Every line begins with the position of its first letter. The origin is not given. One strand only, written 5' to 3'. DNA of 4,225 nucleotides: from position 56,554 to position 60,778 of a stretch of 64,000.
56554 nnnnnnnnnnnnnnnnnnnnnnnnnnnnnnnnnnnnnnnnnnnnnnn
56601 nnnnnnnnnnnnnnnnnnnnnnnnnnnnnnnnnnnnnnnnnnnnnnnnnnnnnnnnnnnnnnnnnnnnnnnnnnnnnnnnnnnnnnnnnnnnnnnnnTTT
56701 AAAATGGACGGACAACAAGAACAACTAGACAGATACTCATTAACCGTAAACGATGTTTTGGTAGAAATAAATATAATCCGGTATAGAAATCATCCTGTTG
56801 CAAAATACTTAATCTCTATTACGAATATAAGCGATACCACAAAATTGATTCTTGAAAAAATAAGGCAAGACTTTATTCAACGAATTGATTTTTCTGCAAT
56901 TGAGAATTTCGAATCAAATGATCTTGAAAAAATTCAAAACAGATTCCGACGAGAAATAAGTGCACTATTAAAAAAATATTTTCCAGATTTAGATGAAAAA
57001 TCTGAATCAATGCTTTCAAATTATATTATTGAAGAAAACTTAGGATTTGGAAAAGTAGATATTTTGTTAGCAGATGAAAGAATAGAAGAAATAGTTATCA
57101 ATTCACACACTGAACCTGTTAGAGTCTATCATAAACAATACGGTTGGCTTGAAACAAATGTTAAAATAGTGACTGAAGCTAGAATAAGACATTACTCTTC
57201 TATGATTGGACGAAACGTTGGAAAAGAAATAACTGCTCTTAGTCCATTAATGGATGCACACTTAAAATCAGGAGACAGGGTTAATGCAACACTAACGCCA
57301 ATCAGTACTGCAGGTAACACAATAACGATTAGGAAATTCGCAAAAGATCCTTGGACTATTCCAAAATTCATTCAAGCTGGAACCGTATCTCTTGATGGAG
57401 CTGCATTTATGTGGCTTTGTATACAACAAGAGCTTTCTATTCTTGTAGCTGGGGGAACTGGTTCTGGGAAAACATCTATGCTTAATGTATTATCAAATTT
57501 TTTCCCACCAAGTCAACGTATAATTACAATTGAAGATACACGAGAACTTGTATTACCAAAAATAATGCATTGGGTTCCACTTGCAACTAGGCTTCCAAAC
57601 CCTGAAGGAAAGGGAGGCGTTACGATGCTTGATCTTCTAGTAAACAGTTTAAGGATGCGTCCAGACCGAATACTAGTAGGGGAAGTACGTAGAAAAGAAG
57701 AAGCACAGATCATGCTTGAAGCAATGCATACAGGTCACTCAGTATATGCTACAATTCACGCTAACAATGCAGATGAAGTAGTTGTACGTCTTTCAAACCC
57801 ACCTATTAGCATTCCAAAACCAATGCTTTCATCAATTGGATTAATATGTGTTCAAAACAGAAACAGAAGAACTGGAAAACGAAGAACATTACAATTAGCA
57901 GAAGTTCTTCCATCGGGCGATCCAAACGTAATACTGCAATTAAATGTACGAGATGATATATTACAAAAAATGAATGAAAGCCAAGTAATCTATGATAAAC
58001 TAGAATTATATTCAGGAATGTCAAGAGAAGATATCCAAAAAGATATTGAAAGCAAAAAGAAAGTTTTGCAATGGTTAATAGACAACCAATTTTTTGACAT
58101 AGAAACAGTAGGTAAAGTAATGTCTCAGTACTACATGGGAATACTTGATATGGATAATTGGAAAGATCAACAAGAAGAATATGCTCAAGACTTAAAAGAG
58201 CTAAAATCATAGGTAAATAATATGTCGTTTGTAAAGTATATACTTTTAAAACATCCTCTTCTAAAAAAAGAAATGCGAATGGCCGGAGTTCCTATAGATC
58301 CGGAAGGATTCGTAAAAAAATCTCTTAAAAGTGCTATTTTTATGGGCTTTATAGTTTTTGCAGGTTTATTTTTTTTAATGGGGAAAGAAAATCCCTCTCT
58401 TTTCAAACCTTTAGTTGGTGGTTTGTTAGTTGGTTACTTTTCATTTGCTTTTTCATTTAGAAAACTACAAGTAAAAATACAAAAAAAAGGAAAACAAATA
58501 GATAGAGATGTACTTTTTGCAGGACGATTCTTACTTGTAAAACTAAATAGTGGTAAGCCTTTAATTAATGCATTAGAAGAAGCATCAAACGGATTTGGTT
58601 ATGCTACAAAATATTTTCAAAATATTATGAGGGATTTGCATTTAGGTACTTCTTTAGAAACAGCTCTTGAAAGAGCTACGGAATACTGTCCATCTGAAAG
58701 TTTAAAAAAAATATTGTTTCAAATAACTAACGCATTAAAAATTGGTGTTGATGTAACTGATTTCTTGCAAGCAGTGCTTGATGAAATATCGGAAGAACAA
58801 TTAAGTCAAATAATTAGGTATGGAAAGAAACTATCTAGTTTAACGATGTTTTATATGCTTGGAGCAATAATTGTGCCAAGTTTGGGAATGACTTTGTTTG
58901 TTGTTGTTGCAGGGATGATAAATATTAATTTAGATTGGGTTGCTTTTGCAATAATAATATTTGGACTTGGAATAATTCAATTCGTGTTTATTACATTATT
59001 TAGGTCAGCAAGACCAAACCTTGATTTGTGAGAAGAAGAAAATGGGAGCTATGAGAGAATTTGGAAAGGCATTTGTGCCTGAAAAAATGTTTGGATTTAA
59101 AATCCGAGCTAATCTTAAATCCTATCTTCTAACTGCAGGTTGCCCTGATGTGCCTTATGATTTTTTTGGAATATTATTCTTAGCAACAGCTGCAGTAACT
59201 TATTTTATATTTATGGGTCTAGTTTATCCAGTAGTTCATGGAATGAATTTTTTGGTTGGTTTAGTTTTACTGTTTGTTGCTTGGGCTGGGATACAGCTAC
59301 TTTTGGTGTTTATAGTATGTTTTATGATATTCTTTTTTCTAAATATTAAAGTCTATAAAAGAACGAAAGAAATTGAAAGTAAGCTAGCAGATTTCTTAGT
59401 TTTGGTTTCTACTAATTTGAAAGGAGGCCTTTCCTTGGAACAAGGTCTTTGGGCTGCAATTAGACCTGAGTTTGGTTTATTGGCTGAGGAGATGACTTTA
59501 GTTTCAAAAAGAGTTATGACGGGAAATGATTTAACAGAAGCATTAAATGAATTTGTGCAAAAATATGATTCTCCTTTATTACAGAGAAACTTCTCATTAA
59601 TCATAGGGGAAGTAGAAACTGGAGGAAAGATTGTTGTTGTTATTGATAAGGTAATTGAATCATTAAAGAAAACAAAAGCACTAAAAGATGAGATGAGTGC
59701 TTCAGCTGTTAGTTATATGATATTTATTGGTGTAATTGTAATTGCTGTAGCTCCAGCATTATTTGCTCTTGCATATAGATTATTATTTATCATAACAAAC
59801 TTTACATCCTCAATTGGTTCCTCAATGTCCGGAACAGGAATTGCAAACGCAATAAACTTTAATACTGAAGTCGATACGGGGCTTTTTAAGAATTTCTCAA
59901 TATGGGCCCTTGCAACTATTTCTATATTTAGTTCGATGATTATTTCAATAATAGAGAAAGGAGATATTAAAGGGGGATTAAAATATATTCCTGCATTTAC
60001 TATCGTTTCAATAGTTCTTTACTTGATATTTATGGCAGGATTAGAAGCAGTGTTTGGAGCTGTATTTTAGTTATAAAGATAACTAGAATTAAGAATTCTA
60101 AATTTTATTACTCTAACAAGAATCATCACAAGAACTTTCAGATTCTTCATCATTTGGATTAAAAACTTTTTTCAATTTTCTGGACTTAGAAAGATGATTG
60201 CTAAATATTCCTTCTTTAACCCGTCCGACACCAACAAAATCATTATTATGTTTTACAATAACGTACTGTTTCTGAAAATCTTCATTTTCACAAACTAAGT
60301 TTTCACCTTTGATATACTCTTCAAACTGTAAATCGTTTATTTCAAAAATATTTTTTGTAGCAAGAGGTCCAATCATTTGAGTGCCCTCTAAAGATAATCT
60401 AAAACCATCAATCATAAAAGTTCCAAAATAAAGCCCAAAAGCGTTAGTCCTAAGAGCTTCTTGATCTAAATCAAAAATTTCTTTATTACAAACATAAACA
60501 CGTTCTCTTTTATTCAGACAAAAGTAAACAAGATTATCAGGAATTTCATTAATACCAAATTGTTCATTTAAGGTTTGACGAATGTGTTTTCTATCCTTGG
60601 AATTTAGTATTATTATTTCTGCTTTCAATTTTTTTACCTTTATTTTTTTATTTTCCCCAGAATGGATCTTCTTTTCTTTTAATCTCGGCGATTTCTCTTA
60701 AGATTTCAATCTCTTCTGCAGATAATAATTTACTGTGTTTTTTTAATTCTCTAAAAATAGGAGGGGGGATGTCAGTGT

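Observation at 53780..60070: Second, paralogous Tad-like pilus locus with the same gene order (pilins, wHTH protein, ATPase, two TadC-like genes)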

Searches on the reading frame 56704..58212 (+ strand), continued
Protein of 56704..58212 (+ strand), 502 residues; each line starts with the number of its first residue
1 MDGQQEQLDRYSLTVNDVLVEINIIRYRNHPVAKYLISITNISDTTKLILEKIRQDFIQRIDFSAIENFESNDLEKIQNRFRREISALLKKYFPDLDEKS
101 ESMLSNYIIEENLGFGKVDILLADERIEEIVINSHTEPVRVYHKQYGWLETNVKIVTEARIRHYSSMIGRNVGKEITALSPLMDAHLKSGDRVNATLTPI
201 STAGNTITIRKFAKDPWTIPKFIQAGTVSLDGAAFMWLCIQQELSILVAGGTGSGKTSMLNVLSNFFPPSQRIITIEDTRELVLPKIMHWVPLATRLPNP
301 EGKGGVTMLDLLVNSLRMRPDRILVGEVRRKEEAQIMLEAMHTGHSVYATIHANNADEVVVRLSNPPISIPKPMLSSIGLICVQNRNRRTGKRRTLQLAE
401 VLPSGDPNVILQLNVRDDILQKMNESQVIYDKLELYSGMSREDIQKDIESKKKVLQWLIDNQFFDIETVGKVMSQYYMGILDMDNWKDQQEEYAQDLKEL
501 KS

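Call 44: get_annotated_region(hit=H25, flank=6000)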
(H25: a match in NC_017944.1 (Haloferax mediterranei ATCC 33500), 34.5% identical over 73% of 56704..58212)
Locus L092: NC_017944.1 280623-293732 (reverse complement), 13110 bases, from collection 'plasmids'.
description: Haloferax mediterranei ATCC 33500 plasmid pHM500, complete sequence
organism: Haloferax mediterranei ATCC 33500 (NCBI taxid 523841)
taxonomy: Archaea; Euryarchaeota; Halobacteria; Halobacteriales; Haloferacaceae; Haloferax; Haloferax mediterranei; Haloferax mediterranei ATCC 33500
host: -; source: -; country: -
typing (MOB-suite, as given by PLSDB): non-mobilizable
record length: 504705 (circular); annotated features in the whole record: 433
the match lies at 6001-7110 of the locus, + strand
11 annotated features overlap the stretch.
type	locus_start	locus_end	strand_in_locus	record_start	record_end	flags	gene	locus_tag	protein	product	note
CDS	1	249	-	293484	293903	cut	-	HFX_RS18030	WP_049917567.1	VOC family protein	-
CDS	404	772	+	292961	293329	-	-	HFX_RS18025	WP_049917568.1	hypothetical protein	-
CDS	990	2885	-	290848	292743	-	-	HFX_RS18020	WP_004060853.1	hypothetical protein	-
CDS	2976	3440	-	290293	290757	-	-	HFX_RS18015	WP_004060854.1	type IV pilin N-terminal domain-containing protein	-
CDS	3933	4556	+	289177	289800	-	-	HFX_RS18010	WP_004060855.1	hypothetical protein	-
CDS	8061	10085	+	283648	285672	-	-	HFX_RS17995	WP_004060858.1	type II secretion system F family protein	-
CDS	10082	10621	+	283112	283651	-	-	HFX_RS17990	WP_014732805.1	hypothetical protein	-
CDS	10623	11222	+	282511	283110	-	-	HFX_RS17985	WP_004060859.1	hypothetical protein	-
CDS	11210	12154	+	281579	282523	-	-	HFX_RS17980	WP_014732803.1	hypothetical protein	-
CDS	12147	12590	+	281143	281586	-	-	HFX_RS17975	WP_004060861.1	hypothetical protein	-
CDS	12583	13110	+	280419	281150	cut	-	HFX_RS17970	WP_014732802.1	hypothetical protein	-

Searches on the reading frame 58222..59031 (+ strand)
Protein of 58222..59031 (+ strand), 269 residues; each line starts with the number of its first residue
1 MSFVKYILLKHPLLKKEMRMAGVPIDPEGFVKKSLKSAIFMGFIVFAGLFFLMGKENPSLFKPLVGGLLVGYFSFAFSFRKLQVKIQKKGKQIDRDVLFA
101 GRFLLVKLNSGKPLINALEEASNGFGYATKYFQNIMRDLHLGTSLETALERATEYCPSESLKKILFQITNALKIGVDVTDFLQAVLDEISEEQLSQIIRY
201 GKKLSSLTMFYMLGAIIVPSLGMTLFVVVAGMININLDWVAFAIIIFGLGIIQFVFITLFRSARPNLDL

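Call 9: search_protein_families(library=pfam, proteins=[window:58222-59031:+], max_evalue=0.1)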
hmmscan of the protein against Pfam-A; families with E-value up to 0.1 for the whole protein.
window:58222-59031:+ (269 aa): 3 families
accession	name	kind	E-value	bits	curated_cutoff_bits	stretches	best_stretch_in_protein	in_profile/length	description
PF00482.28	T2SSF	-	1.3e-10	41.7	25.2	1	104-225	5-124/125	Type II secretion system (T2SS), protein F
PF20990.2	DUF2207_C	-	0.016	15.4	33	0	175-261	104-186/247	Predicted membrane protein (DUF2207) C-terminal domain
PF17647.6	DUF5518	-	0.077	13.6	27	1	38-73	3-40/116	Family of unknown function (DUF5518)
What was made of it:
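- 58222..59031 (+): Platform protein, N-half of a split PilC/FlaJ (269 aa, one T2SSF domain). Pfam T2SSF 1.3e-10 (call 9).
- On Type IV filament superfamily (generic assembly core): One T2SSF domain in each of 58222-59031 and 59021-60070 (call 9).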

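Call 13: search_protein_families(library=ncbifam, proteins=[window:58222-59031:+], max_evalue=0.01)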
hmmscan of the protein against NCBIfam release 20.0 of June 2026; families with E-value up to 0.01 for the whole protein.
window:58222-59031:+ (269 aa): 3 families
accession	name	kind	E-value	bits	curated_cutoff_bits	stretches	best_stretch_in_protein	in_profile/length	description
NF046075.1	UpsF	equivalog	1.8e-06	27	400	1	81-208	73-203/484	membrane pilin protein UpsF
NF004705.1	PRK06041.1-3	equivalog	1.2e-05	24.5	400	1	92-261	2-172/465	archaellar assembly protein ArlJ/FlaJ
NF004704.2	PRK06041.1-2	equivalog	9.5e-05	21.3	550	1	24-266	7-249/555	archaellar assembly protein ArlJ/FlaJ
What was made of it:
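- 58222..59031 (+): It matches the N-terminal halves of the UpsF and ArlJ models (call 13).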

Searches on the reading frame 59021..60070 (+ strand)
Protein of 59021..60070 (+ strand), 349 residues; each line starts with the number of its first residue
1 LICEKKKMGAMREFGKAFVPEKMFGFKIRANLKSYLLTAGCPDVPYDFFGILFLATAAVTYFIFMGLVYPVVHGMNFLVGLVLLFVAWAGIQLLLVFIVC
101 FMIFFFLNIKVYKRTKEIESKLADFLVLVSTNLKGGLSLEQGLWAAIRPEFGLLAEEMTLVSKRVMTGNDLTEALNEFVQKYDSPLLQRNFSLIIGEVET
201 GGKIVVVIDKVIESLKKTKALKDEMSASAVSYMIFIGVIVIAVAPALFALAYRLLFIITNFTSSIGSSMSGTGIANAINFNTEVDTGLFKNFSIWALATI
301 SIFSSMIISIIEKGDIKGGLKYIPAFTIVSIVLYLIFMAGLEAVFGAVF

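Call 9: search_protein_families(library=pfam, proteins=[window:59021-60070:+], max_evalue=0.1)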
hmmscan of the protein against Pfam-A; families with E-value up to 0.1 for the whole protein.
window:59021-60070:+ (349 aa): 2 families
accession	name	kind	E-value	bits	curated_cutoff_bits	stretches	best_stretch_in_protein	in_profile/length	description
PF00482.28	T2SSF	-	4.2e-11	43.3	25.2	1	125-248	1-121/125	Type II secretion system (T2SS), protein F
PF08987.15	DUF1892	-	0.065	13.9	27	0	172-215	53-96/109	Protein of unknown function (DUF1892)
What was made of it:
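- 59021..60070 (+): Platform protein, C-half of a split PilC/FlaJ (349 aa, one T2SSF domain). Pfam T2SSF 4.2e-11 (call 9).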

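Call 13: search_protein_families(library=ncbifam, proteins=[window:59021-60070:+], max_evalue=0.01)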
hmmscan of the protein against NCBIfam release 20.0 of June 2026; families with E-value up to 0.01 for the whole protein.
window:59021-60070:+ (349 aa): 2 families
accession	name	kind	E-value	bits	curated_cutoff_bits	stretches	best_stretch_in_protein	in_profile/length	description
NF004705.1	PRK06041.1-3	equivalog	7.5e-05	21.9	400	1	74-342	198-459/465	archaellar assembly protein ArlJ/FlaJ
NF004703.2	PRK06041.1-1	equivalog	0.00026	19.4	570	1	77-343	239-519/525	archaellar assembly protein ArlJ/FlaJ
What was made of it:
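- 59021..60070 (+): It matches the C-terminal half of the ArlJ models (call 13).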

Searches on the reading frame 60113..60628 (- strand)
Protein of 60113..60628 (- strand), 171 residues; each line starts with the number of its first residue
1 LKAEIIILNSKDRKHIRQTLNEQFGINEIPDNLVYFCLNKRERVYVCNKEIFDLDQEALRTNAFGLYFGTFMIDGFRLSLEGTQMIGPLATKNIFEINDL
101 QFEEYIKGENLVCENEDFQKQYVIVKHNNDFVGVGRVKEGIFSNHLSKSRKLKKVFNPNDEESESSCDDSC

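Call 31: search_protein_families(library=pfam, proteins=[window:60113-60628:-], max_evalue=0.05)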
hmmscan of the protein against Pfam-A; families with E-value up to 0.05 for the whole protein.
window:60113-60628:- (171 aa): 2 families
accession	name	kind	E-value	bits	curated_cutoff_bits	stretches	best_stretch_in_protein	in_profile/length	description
PF13636.12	Methyltranf_PUA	-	7.1e-06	26.4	27.6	1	103-150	2-47/49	RNA-binding PUA-like domain of methyltransferase RsmF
PF17833.7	pre-PUA_NIP7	-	0.00018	22.2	23.1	1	8-80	4-80/80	NIP7/UPF0113, pre-PUA domain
